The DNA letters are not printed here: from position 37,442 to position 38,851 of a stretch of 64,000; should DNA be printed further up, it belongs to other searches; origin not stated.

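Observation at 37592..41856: MmeI-family single-chain R-M enzyme co-operonic with a NucS-like nuclease::PUA/EVE-like fusion, a possibly undescribed two-gene defence module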

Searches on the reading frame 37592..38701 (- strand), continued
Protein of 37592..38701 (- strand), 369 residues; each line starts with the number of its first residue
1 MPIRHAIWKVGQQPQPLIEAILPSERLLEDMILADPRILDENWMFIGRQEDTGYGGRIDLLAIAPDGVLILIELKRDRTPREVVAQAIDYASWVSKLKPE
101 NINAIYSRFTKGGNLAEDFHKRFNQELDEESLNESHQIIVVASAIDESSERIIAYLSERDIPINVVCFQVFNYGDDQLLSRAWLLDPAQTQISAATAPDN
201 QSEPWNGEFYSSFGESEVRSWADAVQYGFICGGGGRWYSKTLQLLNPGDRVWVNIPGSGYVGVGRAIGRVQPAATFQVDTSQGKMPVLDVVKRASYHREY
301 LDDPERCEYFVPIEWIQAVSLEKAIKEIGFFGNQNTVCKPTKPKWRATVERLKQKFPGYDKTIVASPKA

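Call 31: predict_structure(alignment_id=A2)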
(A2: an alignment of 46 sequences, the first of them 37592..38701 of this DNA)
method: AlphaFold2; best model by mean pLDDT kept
length: 369 residues; sequences in the alignment: 46
mean_pLDDT: 47.1   pTM: 0.36
mean pLDDT of the five models: 47.1, 41.2, 40.5, 38.3, 36.8
residues with pLDDT >= 90: 0; 70-90: 30; 50-70: 87; < 50: 252
segments of 3 or more residues with pLDDT < 50: 1-70, 74-89, 91-116, 118-120, 122-149, 155-173, 176-188, 190-224, 327-352, 362-369
pLDDT, mean of each block of 10 residues (from residue 1): 35 39 33 29 32 38 44 45 46 45 37 43 45 40 49 49 42 40 41 44 32 36 52 55 66 56 71 77 75 60 68 66 51 36 38 48 40
secondary structure, 60 per line:
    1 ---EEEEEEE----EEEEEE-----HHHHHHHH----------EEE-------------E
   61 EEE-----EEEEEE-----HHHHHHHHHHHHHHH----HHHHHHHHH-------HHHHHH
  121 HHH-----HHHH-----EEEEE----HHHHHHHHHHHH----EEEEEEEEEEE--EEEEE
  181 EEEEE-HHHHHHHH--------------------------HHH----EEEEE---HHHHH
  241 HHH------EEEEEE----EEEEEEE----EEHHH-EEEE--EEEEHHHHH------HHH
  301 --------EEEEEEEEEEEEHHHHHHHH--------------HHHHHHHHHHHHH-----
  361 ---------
elements in order: E4-10 E15-20 H26-33 E44-46 E60-63 E69-74 H80-94 H99-107 H115-123 H129-132 E138-142 H147-158 E163-173 E176-185 H187-194 E228-232 H236-243 E250-255 E260-266 E277-280 E283-286 H287-291 E309-320 H321-328 H343-355

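Call 34: get_annotated_region(hit=H11, flank=8000)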
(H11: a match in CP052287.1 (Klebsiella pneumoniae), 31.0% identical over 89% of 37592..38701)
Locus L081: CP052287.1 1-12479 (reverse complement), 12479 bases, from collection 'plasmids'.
description: Klebsiella pneumoniae strain E16KP0218 plasmid pE16KP0218-1, complete sequence
organism: Klebsiella pneumoniae (NCBI taxid 573)
taxonomy: Bacteria; Pseudomonadota; Gammaproteobacteria; Enterobacterales; Enterobacteriaceae; Klebsiella; Klebsiella pneumoniae
host: -; source: Homo sapiens,blood; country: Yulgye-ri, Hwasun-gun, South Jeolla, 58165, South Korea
typing (MOB-suite, as given by PLSDB): conjugative; replicon IncFIB,IncFII; relaxase MOBF,MOBF; mating-pair formation MPF_F
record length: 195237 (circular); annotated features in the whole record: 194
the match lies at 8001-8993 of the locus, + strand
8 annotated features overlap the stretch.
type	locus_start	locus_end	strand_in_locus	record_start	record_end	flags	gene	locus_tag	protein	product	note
CDS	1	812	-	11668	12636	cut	-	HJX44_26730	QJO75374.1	IS5 family transposase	-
CDS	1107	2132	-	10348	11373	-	-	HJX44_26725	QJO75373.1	IS110 family transposase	-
CDS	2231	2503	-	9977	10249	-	-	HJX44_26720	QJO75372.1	YkgJ family cysteine cluster protein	-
CDS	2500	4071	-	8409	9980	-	-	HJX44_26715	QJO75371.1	cobalamin adenosyltransferase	-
CDS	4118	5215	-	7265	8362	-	-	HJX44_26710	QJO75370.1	chemotaxis protein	-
CDS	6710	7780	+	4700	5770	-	-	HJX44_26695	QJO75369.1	PD-(D/E)XK nuclease family protein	-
CDS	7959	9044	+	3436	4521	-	-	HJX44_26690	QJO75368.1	DUF91 domain-containing protein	-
CDS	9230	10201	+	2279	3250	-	-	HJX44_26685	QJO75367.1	lipase family protein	-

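Call 35: get_annotated_region(hit=H2, flank=8000)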
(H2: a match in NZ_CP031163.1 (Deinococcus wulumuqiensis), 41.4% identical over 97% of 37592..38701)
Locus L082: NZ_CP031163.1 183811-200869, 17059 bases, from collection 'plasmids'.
description: Deinococcus wulumuqiensis strain NEB 479 plasmid pDrdI, complete sequence
organism: Deinococcus wulumuqiensis (NCBI taxid 980427)
taxonomy: Bacteria; Deinococcota; Deinococci; Deinococcales; Deinococcaceae; Deinococcus; Deinococcus wulumuqiensis
host: -; source: cell culture; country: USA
typing (MOB-suite, as given by PLSDB): non-mobilizable
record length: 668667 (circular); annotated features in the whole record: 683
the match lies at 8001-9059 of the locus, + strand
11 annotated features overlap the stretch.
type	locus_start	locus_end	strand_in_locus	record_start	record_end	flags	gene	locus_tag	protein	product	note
CDS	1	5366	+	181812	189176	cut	-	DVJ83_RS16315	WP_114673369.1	hypothetical protein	-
CDS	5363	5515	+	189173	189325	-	-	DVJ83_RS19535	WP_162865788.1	hypothetical protein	-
CDS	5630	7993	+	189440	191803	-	-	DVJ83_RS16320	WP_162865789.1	SNF2-related protein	-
CDS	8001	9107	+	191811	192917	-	-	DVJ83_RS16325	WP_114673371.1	endonuclease NucS domain-containing protein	-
CDS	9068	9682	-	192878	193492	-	-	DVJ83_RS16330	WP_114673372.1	hypothetical protein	-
CDS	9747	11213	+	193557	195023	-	-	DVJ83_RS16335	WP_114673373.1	class I SAM-dependent DNA methyltransferase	-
CDS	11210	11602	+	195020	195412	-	-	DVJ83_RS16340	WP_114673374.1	restriction endonuclease subunit S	GO:0006304 - DNA modification [Evidence IEA]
CDS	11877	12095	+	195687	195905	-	-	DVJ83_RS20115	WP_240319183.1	hypothetical protein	-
CDS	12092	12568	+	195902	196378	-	-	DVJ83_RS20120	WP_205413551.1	IS1595 family transposase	-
CDS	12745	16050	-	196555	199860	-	-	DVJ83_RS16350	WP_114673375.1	carboxyl transferase domain-containing protein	-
CDS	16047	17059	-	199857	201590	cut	-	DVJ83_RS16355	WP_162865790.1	AMP-binding protein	-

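Call 36: get_annotated_region(hit=H8, flank=8000)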
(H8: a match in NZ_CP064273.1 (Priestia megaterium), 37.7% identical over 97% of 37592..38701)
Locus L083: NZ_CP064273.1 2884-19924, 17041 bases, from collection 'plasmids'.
description: Priestia megaterium strain N447-3 plasmid pN447-3.3, complete sequence
organism: Priestia megaterium (NCBI taxid 1404)
taxonomy: Bacteria; Bacillota; Bacilli; Bacillales; Bacillaceae; Priestia; Priestia megaterium
host: -; source: cell culture,Zoo anteater area soil; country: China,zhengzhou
typing (MOB-suite, as given by PLSDB): non-mobilizable; replicon rep_cluster_385
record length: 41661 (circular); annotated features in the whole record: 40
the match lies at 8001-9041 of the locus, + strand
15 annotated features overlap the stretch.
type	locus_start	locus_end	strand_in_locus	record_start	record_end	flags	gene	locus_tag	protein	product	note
CDS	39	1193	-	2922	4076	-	-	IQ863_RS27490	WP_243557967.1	RES domain-containing protein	-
CDS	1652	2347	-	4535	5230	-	-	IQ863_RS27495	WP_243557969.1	hypothetical protein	-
CDS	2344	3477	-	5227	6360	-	-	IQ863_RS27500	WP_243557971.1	FtsK/SpoIIIE domain-containing protein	-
CDS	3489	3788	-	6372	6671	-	-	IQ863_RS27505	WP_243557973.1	hypothetical protein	-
CDS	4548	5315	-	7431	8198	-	istB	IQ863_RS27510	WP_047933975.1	IS21-like element helper ATPase IstB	-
CDS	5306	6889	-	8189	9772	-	istA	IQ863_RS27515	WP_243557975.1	IS21 family transposase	-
CDS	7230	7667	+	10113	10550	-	-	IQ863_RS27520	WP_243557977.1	excalibur calcium-binding domain-containing protein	-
CDS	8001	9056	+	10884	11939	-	-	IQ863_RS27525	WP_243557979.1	DUF91 domain-containing protein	-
CDS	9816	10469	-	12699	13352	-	-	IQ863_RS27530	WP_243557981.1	hypothetical protein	-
CDS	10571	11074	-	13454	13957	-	-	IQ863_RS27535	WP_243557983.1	hypothetical protein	-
CDS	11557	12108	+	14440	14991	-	-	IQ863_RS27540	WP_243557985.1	DUF4352 domain-containing protein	-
CDS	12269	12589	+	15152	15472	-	-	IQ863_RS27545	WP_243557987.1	hypothetical protein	-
CDS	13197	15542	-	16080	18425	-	helD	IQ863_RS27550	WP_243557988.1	RNA polymerase recycling motor HelD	-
CDS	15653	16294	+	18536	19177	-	-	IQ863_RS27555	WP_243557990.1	TetR/AcrR family transcriptional regulator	GO:0006355 - regulation of DNA-templated transcription [Evidence IEA]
CDS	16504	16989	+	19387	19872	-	coaD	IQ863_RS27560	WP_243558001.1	pantetheine-phosphate adenylyltransferase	GO:0015937 - coenzyme A biosynthetic process [Evidence IEA]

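Call 37: find_homologous_proteins(query=L081:7959-9044:+, max_evalue=0.00001)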
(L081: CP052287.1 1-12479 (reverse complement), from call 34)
Query L081:7959-9044:+ (361 aa): 1526 proteins with E <= 0.00001 among 4321 candidates; the best 120 are listed.
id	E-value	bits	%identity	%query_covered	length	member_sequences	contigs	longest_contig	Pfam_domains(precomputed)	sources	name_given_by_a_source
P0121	2.3e-232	789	96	100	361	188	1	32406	-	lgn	-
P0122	1.3e-221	753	91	100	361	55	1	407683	PF06319.20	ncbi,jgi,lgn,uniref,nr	ncbi:MmcB family DNA repair protein [Atlantibacter hermannii]|uniref:MmcB family DNA repair protein 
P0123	7.8e-215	731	88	100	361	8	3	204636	-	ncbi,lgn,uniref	ncbi:DUF91 domain-containing protein [Providencia vermicola]|uniref:DUF91 domain-containing protein 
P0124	2.6e-214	729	89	100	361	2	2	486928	-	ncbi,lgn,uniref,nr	ncbi:PDDEXK family nuclease [Kluyvera sichuanensis]|uniref:DUF91 domain-containing protein n=1 Tax=K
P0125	4.5e-209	712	87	100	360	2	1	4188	-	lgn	-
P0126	2.0e-202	690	84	100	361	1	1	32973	-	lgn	-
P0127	3.5e-200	683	83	100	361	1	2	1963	-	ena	-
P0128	4.7e-192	656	80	100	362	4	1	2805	-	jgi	jgi:hypothetical protein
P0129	5.2e-190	649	80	100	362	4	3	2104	PF01939.22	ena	-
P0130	5.8e-190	649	80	100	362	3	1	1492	PF01939.22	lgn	-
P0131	1.2e-187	642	78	100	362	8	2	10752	-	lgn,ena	-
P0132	5.4e-187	639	79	100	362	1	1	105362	PF01939.22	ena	-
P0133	5.5e-187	639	77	100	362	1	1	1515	-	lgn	-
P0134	9.2e-187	639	83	95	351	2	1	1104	-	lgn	-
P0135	1.0e-186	638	77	100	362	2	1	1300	PF01939.22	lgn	-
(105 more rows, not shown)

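Call 38: find_homologous_proteins(query=L083:8001-9056:+, max_evalue=0.00001)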
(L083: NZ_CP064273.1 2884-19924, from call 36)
Query L083:8001-9056:+ (351 aa): 4658 proteins with E <= 0.00001 among 7113 candidates; the best 120 are listed.
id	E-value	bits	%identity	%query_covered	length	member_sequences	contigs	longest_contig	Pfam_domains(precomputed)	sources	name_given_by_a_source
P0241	1.4e-233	792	98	100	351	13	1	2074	-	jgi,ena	-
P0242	4.2e-196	669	81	100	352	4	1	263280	-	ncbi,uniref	ncbi:DUF91 domain-containing protein [Peribacillus butanolivorans]|uniref:DUF91 domain-containing pr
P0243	1.0e-184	632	77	100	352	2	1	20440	-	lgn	-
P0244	2.4e-184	630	77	100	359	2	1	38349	-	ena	-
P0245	1.3e-182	625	77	100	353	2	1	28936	-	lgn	-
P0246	8.7e-181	619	77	99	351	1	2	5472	-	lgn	-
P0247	1.3e-180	618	75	100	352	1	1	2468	-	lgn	-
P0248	1.6e-180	618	77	100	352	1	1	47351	-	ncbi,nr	ncbi:hypothetical protein CEW92_00125 [Bacillaceae bacterium SAS-127]|nr:hypothetical protein CEW92_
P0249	4.7e-179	613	77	100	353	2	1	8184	-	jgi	jgi:hypothetical protein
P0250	2.0e-177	608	76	99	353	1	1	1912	-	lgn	-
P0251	1.1e-175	602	74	100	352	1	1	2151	-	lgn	-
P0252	6.3e-175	599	73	100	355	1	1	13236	-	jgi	jgi:hypothetical protein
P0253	1.3e-174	598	75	99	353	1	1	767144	-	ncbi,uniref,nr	ncbi:PDDEXK family nuclease [Mesobacillus jeotgali]|uniref:DUF91 domain-containing protein n=1 Tax=M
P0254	1.1e-173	595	74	99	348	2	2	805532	-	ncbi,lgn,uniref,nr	ncbi:DUF91 domain-containing protein [Metabacillus fastidiosus]|uniref:DUF91 domain-containing prote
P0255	4.1e-171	587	73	99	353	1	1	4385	-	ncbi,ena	-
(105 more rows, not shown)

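Call 41: search_solved_structures(query=A3, max_evalue=10, show_alignments=0)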
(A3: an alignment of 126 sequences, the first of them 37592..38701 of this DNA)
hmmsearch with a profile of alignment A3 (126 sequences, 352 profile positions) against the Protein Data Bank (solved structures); distinct sequences matched with E-value up to 10: 10.
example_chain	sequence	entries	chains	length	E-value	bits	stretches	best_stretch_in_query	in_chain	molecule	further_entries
2vld_A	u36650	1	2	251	1.9e-05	27.1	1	25-97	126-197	Endonuclease NucS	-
5gke_A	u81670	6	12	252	0.05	15.8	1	25-93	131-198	Endonuclease EndoMS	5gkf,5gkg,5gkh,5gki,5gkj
3njj_A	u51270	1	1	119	1.3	11.2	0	239-275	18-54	Peptidase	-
3n55_A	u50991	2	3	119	1.3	11.2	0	239-275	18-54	Peptidase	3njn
3njg_A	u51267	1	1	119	1.4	11.1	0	239-276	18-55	Peptidase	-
3njm_A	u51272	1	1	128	1.6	10.8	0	239-276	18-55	Peptidase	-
3njk_A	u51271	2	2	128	1.7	10.8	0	239-276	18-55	Peptidase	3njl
3nji_A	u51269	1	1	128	1.7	10.8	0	239-276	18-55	Peptidase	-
3njh_A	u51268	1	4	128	1.9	10.6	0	46-85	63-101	Peptidase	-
3dnx_A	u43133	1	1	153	2.3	10.3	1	55-98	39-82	uncharacterized protein SPO1766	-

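Call 42: find_encoding_contigs(protein=P0001, flank=10000, max_places=3)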
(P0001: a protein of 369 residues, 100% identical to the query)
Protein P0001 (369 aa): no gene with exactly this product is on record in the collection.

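Call 48: predict_structure(alignment_id=A3)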
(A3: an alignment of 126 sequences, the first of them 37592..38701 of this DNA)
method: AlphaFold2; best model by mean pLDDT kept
length: 369 residues; sequences in the alignment: 126
mean_pLDDT: 86.4   pTM: 0.56
mean pLDDT of the five models: 86.4, 86.3, 86.0, 84.4, 83.8
residues with pLDDT >= 90: 222; 70-90: 107; 50-70: 20; < 50: 20
segments of 3 or more residues with pLDDT < 50: 192-203, 365-369
pLDDT, mean of each block of 10 residues (from residue 1): 79 92 92 91 93 91 91 89 91 95 97 96 88 91 90 86 91 92 76 41 66 92 97 82 90 91 95 94 95 92 91 96 77 70 71 88 53
secondary structure, 60 per line:
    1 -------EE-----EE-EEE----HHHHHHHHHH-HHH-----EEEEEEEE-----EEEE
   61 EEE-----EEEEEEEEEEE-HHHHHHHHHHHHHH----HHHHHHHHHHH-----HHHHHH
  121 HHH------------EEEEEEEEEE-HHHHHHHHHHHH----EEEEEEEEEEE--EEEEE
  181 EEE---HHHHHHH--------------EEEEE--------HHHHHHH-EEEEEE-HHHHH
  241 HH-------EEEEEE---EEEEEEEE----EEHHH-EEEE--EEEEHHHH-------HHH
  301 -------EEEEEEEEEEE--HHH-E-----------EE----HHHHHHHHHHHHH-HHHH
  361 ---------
elements in order: E18-20 H25-34 E44-51 E57-63 E69-79 H81-94 H99-109 H115-123 E136-145 H147-158 E163-173 E176-183 H187-193 E208-212 H221-227 E229-234 H236-242 E250-255 E259-266 E277-280 E283-286 H287-290 E308-318 H343-355 H357-360

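Call 49: search_protein_representatives(protein=window:37592-38701:-)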
Query: 369 residues. Proteins with E-value up to 0.001 (for the whole library): 4386; up to 1e-10: 2232; up to 1e-30: 438. The best 150 are listed.
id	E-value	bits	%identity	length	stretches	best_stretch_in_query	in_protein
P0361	7.6e-139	479.2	59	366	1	1-361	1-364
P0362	7.1e-125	433.2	66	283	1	1-277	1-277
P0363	1.7e-117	408.9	52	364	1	1-357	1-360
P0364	1.1e-95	337.2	53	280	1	83-360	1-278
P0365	2.1e-95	336.2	45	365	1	2-356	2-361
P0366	1.4e-94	333.5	46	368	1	1-357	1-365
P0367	2.3e-94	332.8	48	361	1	1-356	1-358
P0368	1.7e-93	330.0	66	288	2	31-161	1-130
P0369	8.3e-92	324.4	53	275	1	85-358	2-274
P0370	1.4e-90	320.3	54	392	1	11-294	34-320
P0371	8.3e-89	314.5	48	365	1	1-354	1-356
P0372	1.4e-88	313.7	45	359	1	5-355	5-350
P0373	2.9e-87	309.4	43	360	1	6-356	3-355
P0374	5.6e-87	308.5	64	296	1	44-253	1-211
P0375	1.5e-85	303.8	54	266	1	1-263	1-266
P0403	3.4e-70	253.3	57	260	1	169-359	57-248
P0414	5.9e-68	245.9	51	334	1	131-354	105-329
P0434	2.7e-62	227.2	55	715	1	181-360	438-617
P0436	7.4e-62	225.8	64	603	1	200-356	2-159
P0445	1.6e-59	218.1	44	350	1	117-358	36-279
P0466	7.7e-56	206.0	38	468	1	4-341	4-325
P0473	1.4e-54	201.9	57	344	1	201-360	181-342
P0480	1.0e-53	199.0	56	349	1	204-359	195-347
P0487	3.9e-51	190.5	36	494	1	2-339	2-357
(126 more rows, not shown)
